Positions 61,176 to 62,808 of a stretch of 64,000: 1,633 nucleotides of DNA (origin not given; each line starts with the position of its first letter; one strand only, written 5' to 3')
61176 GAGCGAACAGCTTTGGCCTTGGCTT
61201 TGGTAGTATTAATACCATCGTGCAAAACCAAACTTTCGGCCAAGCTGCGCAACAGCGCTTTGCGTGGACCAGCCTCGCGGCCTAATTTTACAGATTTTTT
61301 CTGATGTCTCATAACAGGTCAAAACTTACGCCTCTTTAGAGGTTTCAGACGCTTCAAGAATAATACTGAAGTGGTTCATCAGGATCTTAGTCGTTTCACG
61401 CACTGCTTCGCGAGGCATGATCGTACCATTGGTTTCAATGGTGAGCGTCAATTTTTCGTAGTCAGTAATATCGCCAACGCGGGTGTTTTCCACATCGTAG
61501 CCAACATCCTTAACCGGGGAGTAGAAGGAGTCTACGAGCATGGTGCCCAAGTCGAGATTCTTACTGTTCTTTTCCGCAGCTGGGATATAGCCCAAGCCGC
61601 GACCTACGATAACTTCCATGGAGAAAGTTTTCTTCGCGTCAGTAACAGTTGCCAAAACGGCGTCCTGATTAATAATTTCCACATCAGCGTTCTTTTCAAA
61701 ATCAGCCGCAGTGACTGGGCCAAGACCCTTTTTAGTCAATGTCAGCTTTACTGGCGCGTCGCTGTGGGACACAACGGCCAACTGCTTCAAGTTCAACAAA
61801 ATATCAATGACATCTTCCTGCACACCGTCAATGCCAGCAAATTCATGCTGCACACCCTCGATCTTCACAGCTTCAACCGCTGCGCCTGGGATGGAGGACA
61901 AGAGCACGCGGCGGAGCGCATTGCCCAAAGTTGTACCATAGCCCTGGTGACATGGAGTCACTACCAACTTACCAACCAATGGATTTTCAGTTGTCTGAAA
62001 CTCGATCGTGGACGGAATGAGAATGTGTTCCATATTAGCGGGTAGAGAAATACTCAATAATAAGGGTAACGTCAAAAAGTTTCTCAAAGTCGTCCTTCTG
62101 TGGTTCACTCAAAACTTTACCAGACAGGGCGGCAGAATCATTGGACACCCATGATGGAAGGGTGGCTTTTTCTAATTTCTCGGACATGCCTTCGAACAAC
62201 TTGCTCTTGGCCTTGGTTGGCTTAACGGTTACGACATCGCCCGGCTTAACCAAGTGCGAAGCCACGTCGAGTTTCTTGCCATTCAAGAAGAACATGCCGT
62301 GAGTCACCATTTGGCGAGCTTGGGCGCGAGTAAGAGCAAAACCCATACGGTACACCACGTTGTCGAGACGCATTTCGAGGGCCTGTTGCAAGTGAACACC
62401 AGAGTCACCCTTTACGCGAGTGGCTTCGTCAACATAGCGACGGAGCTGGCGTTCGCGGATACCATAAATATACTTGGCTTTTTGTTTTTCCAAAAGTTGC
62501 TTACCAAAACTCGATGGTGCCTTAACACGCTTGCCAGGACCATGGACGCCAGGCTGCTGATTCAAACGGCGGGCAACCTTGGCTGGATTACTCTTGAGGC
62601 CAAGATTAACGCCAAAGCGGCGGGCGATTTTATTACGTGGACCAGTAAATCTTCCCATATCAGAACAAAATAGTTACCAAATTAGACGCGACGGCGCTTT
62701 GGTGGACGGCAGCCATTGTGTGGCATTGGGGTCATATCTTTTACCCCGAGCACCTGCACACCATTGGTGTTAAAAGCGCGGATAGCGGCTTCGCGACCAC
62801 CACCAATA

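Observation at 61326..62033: RpoA lacks the C-terminal domain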

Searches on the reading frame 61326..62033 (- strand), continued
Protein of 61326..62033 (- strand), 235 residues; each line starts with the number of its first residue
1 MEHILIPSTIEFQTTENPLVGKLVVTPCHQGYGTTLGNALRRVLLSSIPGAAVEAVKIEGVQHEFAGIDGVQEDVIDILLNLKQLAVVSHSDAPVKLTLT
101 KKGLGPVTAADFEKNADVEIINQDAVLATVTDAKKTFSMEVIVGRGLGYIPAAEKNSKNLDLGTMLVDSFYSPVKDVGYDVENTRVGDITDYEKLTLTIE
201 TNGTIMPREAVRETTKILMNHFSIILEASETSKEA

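Call 60: predict_structure(alignment_id=A1)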
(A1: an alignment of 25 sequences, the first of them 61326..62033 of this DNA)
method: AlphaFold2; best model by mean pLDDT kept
length: 235 residues; sequences in the alignment: 25
mean_pLDDT: 90.5   pTM: 0.80
mean pLDDT of the five models: 90.5, 90.0, 89.0, 85.7, 83.4
residues with pLDDT >= 90: 178; 70-90: 47; 50-70: 7; < 50: 3
segments of 3 or more residues with pLDDT < 50: none
pLDDT, mean of each block of 10 residues (from residue 1): 65 95 92 91 94 93 85 94 94 94 95 95 96 94 93 85 89 94 84 94 96 95 90 60
secondary structure, 60 per line:
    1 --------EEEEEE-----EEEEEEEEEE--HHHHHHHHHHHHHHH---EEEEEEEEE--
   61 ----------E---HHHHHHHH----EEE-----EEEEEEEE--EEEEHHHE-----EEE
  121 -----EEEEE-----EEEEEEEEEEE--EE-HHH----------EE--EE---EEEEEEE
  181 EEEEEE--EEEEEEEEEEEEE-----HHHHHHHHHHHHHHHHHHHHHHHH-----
elements in order: E9-14 E20-29 H32-46 E50-58 H75-82 E87-89 E95-102 E105-108 E118-120 E126-130 E136-146 E174-186 E189-201 H207-230

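Call 66: fold_search(model_id=the predicted structure, library=pdb)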
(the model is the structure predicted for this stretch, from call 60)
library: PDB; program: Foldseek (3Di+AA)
matches with E <= 10: 1037; with E <= 0.001: 371
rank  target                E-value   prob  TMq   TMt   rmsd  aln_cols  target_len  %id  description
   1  9a4w_A                3.6e-30  1.00  0.91  0.69   2.9       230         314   43  Integrative model of RPOA-RPOC by crosslinking MS and deep learning (released 2024-09-18)
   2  7p5x_AB               2.5e-28  1.00  0.89  0.89   2.7       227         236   43  Mycobacterial RNAP with transcriptional activator PafBC (released 2021-12-22)
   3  8i24_A                4.6e-28  1.00  0.88  0.91   2.0       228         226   43  Clostridium thermocellum RNA polymerase transcription open complex with SigI6 and its promoter (released 2023-10-11)
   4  9m98_B                1.1e-27  1.00  0.89  0.89   2.8       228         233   42  Structural Basis of Pausing During Transcription Initiation in Mycobacterium tuberculosis (released 2026-01-14)
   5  6jcx_B                1.2e-27  1.00  0.87  0.88   1.9       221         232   43  Mycobacterium tuberculosis transcription initiation complex with ECF sigma factor sigma H and 6nt RNA (released 2019-05-29)
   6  9pgh_B                1.4e-27  1.00  0.88  0.85   4.0       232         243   44  The cryo-EM structure of C. crescentus RNAP-Sigma73-CCNA_03891/CCNA_01149 promoter complex (released 2026-02-25)
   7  8qu6_B                1.6e-27  1.00  0.91  0.91   2.7       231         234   43  Mycobacterium smegnatis RNA polymerase transcription initiation complex with SigmaA, RbpA, HelD and an upstream-fork p (released 2024-10-02)
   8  5zx2_B                1.7e-27  1.00  0.89  0.89   2.7       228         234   42  Mycobacterium tuberculosis RNA polymerase transcription initiation complex with ECF sigma factor sigma H and 7nt RNA (released 2019-03-20)
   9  8i23_B                1.9e-27  1.00  0.88  0.92   1.9       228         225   43  Clostridium thermocellum RNA polymerase transcription open complex with SigI1 and its promoter (released 2023-10-11)
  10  7w5x_A                2.3e-27  1.00  0.77  0.62   5.5       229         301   43  Cryo-EM structure of SoxS-dependent transcription activation complex with zwf promoter DNA (released 2022-10-26)
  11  8x6f_A                2.4e-27  1.00  0.87  0.91   1.9       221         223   45  Cryo-EM structure of Staphylococcus aureus sigA-dependent RNAP-promoter open complex (released 2024-06-05)
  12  8r2m_B                2.4e-27  1.00  0.89  0.88   2.7       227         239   43  Mycobacterium smegnatis RNA polymerase transcription initiation complex with SigmaA, RbpA, HelD N-terminal domain and  (released 2024-10-02)
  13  6dv9_B                2.6e-27  1.00  0.88  0.89   3.1       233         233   42  Crystal structure of Mycobacterium tuberculosis transcription initiation complex(ECF sigma factor L) containing 5nt RN (released 2019-02-20)
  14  4yln_A                2.9e-27  1.00  0.77  0.78   3.5       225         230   44  E. coli Transcription Initiation Complex - 17-bp spacer and 4-nt RNA (released 2015-04-22)
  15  4jkr_A                3.0e-27  1.00  0.75  0.78   3.7       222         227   44  Crystal Structure of E. coli RNA Polymerase in complex with ppGpp (released 2013-05-15)
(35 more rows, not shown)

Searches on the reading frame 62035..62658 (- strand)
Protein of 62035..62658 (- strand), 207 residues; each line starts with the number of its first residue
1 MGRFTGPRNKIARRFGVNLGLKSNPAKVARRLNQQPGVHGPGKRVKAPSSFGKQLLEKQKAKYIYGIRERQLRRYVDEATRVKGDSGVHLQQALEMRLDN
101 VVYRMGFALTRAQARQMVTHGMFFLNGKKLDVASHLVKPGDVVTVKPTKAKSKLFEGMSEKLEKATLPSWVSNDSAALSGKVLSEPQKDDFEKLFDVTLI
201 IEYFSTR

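Call 4: search_protein_families(library=pfam, proteins=[window:62035-62658:-], max_evalue=1)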
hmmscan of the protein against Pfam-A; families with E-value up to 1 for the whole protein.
window:62035-62658:- (207 aa): 4 families
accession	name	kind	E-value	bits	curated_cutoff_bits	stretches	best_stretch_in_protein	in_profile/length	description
PF00163.24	Ribosomal_S4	-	4.3e-19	69.4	23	1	3-95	1-95/95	Ribosomal protein S4/S9 N-terminal domain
PF01479.30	S4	-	1.6e-16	60.2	22.8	1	96-143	1-48/48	S4 domain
PF25818.1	MTRES1_C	-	0.021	15.6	27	1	96-144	10-57/103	Mitochondrial transcription rescue factor 1, C-terminal domain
PF22421.1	SYY_C-terminal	-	0.036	14.4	27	1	96-141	19-64/83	Tyrosine--tRNA ligase SYY-like C-terminal domain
